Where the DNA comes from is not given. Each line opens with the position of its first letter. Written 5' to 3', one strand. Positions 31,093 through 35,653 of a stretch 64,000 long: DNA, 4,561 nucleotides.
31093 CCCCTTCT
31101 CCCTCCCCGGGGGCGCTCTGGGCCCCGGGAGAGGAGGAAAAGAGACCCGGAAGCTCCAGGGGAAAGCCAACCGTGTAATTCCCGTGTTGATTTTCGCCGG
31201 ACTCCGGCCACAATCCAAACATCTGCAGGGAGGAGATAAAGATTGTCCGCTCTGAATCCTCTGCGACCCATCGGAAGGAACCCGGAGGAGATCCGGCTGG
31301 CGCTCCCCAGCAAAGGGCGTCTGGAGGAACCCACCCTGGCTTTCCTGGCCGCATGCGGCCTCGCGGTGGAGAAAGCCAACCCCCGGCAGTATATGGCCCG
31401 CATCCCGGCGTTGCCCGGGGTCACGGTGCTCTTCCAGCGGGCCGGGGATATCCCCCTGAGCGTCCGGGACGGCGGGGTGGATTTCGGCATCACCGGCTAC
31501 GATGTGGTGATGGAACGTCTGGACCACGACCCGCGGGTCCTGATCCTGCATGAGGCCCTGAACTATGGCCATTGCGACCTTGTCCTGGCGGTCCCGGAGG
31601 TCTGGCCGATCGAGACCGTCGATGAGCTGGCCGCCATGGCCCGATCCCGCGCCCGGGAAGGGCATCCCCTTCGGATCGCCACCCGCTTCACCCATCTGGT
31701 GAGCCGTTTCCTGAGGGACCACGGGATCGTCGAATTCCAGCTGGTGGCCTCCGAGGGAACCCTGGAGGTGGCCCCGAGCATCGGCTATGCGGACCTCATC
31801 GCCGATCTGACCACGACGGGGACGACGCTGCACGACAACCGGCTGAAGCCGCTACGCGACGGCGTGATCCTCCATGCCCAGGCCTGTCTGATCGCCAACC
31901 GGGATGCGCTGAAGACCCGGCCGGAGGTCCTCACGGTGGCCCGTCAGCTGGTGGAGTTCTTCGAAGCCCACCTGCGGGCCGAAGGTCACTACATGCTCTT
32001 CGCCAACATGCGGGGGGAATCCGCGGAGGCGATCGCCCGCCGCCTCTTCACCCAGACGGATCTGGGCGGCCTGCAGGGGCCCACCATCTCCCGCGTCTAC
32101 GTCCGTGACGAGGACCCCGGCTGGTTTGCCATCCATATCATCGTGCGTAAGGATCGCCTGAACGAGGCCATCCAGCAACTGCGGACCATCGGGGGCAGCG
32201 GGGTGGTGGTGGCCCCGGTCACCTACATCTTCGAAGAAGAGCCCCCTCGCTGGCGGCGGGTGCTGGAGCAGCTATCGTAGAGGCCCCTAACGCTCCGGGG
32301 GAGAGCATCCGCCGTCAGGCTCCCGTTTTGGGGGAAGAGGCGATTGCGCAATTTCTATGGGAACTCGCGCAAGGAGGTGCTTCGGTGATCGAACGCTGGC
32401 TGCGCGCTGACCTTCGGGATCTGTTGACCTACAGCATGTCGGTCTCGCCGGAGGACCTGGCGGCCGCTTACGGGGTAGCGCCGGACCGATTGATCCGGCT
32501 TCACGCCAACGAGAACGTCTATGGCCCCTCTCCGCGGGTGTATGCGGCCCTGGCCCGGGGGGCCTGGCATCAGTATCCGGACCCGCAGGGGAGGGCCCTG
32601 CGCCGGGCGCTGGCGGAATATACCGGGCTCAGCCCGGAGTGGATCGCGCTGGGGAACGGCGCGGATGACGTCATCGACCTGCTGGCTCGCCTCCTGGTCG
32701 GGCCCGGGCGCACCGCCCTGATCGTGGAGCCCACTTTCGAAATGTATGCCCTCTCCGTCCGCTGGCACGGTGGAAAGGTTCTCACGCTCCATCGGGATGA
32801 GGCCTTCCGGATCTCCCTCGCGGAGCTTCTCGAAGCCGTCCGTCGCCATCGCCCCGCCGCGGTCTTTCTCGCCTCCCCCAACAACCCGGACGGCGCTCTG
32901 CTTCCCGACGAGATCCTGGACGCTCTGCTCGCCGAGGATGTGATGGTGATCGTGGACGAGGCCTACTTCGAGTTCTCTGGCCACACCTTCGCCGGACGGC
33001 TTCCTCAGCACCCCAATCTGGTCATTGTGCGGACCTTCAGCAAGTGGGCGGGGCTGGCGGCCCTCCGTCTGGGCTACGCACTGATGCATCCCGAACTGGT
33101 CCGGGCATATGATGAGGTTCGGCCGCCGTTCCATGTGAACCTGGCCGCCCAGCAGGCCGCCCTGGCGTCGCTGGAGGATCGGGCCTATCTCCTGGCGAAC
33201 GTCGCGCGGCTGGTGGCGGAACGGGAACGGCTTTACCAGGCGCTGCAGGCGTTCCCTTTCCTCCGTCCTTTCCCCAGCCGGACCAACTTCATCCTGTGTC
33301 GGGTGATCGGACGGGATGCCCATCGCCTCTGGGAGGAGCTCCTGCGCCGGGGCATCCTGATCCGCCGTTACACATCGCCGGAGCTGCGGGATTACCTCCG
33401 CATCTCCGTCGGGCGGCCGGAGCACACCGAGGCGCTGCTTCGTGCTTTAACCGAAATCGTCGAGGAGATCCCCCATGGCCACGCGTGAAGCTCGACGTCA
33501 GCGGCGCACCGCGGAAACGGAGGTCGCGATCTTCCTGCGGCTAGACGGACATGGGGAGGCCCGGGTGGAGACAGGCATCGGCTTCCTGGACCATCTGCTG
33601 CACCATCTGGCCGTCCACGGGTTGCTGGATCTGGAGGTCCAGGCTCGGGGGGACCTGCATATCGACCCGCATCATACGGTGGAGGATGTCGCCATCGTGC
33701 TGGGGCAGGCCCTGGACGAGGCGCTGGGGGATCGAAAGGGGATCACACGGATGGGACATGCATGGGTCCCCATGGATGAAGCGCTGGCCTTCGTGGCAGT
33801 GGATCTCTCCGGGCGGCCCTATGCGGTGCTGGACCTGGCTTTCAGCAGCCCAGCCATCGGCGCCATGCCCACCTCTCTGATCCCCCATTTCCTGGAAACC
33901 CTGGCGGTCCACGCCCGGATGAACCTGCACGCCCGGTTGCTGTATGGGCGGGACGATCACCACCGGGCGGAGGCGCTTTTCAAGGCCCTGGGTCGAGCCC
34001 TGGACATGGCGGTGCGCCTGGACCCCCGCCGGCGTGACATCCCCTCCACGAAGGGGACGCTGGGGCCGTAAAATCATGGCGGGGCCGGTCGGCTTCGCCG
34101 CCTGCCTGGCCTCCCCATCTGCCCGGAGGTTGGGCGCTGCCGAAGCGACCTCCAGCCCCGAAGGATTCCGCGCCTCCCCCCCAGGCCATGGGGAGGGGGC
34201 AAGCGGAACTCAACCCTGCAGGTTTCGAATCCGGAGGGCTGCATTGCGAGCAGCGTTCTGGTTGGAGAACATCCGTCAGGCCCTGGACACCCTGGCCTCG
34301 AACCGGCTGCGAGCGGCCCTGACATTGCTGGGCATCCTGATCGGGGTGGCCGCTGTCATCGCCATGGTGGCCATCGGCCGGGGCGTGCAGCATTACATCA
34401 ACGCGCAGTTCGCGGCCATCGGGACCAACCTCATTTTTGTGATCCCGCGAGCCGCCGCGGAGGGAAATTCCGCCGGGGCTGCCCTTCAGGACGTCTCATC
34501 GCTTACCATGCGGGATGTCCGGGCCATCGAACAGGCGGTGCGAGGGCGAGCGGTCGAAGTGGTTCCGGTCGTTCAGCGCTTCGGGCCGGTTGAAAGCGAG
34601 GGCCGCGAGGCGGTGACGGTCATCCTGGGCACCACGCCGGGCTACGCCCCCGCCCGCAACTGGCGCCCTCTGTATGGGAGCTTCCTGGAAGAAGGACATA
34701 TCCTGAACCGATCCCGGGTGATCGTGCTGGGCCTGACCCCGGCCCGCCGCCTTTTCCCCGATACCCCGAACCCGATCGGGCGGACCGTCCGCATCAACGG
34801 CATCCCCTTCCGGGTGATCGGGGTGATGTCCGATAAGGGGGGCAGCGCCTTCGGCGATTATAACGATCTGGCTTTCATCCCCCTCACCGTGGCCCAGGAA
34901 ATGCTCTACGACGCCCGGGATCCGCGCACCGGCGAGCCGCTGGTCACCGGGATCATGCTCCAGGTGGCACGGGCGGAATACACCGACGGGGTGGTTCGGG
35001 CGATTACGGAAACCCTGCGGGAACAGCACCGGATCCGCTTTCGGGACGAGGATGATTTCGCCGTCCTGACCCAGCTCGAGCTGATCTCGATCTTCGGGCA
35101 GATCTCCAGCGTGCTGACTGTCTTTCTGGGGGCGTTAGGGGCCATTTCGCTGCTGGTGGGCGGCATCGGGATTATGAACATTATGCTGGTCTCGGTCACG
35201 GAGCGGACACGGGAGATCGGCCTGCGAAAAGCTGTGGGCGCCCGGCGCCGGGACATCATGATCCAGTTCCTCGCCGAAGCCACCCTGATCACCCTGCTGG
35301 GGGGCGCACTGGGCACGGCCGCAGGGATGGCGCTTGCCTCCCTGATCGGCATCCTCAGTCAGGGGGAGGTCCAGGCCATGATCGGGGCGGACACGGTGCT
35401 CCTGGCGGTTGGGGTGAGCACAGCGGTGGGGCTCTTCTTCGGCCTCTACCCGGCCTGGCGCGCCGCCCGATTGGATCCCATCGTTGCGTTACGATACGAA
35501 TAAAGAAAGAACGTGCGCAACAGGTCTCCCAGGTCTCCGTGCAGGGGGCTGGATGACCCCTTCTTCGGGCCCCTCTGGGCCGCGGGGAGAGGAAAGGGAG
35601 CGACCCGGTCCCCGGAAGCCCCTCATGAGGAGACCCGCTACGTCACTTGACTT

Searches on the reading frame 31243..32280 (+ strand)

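Call 51: search_protein_families(library=pfam, proteins=[window:31243-32280:+], max_evalue=0.00001)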
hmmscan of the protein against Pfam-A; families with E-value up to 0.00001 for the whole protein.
window:31243-32280:+ (345 aa): 2 families
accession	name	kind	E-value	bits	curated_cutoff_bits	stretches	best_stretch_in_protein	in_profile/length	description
PF01634.23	HisG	-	1.2e-38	132.9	25.5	1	66-233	1-153/158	ATP phosphoribosyltransferase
PF08029.16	HisG_C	-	3e-15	56.5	23.5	1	246-327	1-72/73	HisG, C-terminal domain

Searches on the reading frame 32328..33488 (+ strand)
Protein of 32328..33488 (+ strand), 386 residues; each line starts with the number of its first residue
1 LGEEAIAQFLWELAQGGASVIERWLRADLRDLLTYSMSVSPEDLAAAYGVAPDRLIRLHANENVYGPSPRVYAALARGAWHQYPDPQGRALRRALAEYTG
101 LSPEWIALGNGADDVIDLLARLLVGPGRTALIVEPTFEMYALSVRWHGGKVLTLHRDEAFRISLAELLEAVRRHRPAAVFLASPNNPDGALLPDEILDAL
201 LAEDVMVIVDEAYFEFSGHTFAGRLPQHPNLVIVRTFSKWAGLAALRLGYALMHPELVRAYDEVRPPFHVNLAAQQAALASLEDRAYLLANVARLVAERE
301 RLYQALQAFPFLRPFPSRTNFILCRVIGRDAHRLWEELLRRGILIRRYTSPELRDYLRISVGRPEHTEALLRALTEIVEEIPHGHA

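Call 51: search_protein_families(library=pfam, proteins=[window:32328-33488:+], max_evalue=0.00001)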
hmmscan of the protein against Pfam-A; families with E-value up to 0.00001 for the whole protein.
window:32328-33488:+ (386 aa): 1 family
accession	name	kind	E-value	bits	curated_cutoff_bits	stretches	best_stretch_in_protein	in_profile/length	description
PF00155.27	Aminotran_1_2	-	5.8e-58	197.2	19.7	1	55-374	3-361/361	Aminotransferase class I and II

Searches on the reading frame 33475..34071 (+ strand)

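Call 75: search_protein_families(library=pfam, proteins=[window:33475-34071:+], max_evalue=0.001)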
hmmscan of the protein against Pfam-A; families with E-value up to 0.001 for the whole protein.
window:33475-34071:+ (198 aa): 1 family
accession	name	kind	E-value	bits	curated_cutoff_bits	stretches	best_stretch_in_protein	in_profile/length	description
PF00475.24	IGPD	-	1.1e-64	217.3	27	1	33-176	1-144/144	Imidazoleglycerol-phosphate dehydratase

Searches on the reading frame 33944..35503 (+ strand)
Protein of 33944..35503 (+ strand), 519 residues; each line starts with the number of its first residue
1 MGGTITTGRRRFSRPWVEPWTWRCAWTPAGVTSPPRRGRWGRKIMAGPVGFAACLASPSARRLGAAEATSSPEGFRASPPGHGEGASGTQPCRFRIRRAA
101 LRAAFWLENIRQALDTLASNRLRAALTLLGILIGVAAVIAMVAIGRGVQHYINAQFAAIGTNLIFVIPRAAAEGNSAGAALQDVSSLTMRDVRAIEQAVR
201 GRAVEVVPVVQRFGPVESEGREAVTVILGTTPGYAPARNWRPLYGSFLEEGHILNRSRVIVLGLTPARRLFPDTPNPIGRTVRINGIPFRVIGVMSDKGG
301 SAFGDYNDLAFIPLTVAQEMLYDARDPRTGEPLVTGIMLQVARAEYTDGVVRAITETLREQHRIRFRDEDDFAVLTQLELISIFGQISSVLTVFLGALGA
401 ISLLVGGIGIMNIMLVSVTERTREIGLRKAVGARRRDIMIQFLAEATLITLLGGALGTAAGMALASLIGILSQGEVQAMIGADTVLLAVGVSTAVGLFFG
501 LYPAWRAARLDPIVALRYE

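Call 51: search_protein_families(library=pfam, proteins=[window:33944-35503:+], max_evalue=0.00001)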
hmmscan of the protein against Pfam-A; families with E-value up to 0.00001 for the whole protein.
window:33944-35503:+ (519 aa): 2 families
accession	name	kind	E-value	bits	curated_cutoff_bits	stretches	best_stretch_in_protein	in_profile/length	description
PF12704.14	MacB_PCD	-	1e-44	153.8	27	1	125-356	2-206/207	MacB-like periplasmic core domain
PF02687.27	FtsX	-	2.4e-22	79.7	25.5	1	398-512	3-120/120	FtsX-like permease C-terminal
